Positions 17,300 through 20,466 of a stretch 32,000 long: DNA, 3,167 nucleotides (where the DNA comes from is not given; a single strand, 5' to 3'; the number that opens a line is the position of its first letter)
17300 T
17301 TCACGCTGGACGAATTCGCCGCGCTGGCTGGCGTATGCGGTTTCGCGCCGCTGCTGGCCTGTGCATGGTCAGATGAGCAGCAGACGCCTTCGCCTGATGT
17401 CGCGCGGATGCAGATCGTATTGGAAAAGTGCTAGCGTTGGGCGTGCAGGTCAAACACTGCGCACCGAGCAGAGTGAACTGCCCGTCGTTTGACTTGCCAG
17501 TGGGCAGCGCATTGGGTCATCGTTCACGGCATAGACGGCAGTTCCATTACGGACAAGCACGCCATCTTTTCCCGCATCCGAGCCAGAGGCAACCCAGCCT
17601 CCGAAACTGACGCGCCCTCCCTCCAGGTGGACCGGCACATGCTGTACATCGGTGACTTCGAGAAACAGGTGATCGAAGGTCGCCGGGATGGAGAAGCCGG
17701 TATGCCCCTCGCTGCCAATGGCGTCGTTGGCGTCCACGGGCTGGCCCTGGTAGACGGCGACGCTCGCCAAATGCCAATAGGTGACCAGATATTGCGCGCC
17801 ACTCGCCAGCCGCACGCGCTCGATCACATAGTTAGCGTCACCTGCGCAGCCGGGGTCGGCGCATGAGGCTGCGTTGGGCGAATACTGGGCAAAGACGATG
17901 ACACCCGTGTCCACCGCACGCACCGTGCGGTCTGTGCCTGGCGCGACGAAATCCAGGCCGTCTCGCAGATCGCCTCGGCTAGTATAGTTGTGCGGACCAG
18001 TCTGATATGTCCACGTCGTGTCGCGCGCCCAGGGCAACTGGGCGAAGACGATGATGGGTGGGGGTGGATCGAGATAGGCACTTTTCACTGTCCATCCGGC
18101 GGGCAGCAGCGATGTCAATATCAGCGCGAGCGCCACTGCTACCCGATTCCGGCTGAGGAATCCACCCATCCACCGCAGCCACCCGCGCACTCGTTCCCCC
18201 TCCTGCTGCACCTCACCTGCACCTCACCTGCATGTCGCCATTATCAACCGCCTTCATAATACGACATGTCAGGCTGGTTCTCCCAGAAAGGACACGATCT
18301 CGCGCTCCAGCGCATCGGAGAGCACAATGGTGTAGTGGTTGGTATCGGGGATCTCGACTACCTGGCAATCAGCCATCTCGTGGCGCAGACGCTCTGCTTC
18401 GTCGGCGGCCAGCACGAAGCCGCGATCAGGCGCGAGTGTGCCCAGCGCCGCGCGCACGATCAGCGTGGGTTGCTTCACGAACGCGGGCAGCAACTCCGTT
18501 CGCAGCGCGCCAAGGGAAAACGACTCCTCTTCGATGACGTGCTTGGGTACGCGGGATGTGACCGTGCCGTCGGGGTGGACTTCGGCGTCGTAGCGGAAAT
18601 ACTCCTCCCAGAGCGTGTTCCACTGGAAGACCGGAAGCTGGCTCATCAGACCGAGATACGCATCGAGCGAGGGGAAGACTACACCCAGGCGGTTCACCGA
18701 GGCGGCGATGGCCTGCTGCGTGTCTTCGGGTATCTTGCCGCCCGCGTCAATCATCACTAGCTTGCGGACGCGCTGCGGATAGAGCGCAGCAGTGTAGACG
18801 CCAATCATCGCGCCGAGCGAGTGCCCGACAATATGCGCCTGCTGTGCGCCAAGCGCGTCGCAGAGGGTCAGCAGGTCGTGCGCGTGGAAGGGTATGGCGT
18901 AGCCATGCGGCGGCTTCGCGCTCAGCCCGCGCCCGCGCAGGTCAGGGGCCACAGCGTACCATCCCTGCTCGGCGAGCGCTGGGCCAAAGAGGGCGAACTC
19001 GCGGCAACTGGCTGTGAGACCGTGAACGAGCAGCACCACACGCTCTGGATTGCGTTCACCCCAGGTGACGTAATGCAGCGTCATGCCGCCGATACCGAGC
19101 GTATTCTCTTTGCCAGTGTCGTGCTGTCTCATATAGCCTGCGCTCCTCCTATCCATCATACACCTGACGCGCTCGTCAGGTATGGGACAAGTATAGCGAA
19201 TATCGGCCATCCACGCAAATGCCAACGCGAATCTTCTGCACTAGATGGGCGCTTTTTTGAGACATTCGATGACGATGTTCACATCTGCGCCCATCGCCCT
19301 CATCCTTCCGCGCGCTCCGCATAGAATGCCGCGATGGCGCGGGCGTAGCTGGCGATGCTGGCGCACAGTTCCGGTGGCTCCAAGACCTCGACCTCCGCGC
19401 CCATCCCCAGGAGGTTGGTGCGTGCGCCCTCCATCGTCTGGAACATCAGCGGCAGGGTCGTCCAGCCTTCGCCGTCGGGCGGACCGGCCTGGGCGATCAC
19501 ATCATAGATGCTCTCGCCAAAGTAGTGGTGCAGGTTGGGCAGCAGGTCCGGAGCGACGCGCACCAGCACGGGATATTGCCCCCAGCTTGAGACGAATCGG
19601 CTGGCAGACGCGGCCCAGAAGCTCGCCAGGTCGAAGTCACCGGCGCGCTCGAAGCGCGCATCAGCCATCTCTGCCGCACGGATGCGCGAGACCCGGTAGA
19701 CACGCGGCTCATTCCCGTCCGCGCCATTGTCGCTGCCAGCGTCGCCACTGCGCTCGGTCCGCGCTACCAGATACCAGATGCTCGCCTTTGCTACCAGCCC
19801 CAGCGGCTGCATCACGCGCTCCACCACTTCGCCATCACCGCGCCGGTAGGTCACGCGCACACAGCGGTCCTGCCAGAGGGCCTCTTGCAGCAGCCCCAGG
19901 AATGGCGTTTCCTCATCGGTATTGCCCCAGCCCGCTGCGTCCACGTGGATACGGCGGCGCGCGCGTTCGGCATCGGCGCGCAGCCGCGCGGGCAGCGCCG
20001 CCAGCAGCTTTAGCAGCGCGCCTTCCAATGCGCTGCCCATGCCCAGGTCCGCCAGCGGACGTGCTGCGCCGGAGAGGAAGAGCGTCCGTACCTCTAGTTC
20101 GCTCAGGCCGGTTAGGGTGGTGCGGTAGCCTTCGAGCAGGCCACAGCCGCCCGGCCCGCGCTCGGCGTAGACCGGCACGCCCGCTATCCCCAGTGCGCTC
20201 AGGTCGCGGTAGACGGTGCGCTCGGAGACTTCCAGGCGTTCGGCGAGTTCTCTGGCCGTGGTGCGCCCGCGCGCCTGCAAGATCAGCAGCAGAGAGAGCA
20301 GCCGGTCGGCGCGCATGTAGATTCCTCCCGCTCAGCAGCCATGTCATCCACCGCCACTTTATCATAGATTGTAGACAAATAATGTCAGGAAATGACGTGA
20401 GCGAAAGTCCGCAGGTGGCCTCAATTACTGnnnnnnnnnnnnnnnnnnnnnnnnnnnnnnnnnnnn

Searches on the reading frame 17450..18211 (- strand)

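Call 8: search_protein_families(library=pfam, proteins=[window:17450-18211:-])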
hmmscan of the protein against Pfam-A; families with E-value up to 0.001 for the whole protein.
window:17450-18211:- (253 aa): 1 family
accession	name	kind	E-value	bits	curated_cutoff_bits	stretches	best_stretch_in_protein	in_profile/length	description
PF01551.29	Peptidase_M23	-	7.4e-11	42.5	28.7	1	84-188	4-89/96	Peptidase family M23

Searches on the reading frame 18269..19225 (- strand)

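Call 8: search_protein_families(library=pfam, proteins=[window:18269-19225:-])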
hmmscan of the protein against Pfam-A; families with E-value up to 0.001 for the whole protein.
window:18269-19225:- (318 aa): 3 families
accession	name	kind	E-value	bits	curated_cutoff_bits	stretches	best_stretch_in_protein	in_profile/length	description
PF00561.26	Abhydrolase_1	-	4.3e-26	92.5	25.8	1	63-170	2-113/245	alpha/beta hydrolase fold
PF12697.13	Abhydrolase_6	-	6.5e-18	66.6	26.3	1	64-304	1-210/217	Alpha/beta hydrolase family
PF12146.15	Hydrolase_4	-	1.2e-15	57.9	27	1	59-189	2-139/239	Serine aminopeptidase, S33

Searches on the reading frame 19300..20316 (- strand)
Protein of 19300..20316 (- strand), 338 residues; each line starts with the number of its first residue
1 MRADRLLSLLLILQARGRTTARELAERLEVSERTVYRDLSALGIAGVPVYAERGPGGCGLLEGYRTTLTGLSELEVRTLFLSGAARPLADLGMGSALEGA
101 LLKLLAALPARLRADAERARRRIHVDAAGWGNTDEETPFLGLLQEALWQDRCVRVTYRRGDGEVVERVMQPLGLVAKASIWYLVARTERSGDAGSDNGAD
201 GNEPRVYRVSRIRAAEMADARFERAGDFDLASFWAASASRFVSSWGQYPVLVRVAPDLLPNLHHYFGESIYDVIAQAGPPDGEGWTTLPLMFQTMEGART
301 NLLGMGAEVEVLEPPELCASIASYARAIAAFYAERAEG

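Call 61: search_protein_families(library=pfam, proteins=[window:19300-20316:-], max_evalue=0.001)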
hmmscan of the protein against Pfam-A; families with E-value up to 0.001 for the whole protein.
window:19300-20316:- (338 aa): 9 families
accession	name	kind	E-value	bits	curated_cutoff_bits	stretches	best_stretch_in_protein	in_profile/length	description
PF13280.12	WYL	-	6e-18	65.1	21.8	1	139-217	2-70/70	WYL domain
PF08279.18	HTH_11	-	1e-14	54.6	25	1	5-56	1-53/55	HTH domain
PF25583.1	WCX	-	6.1e-12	46.2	23.9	1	248-329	3-76/76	WCX domain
PF19187.6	HTH_PafC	-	6.7e-06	26.4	32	1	4-50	4-50/115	PafC helix-turn-helix domain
PF13404.12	HTH_AsnC-type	-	3.1e-05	24.2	27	1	9-37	8-36/42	AsnC-type helix-turn-helix domain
PF08220.18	HTH_DeoR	-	6.9e-05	23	21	1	8-47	4-43/57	DeoR-like helix-turn-helix domain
PF13412.12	HTH_24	-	0.0001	22.3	21.9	1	7-37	6-36/48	Winged helix-turn-helix DNA-binding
PF21476.4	PF0610-like_N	-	0.00016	22.2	33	1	10-41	10-37/50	PF0610-like, N-terminal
PF01978.25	TrmB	-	0.00045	20.5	25.6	0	12-47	16-51/68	Sugar-specific transcriptional regulator TrmB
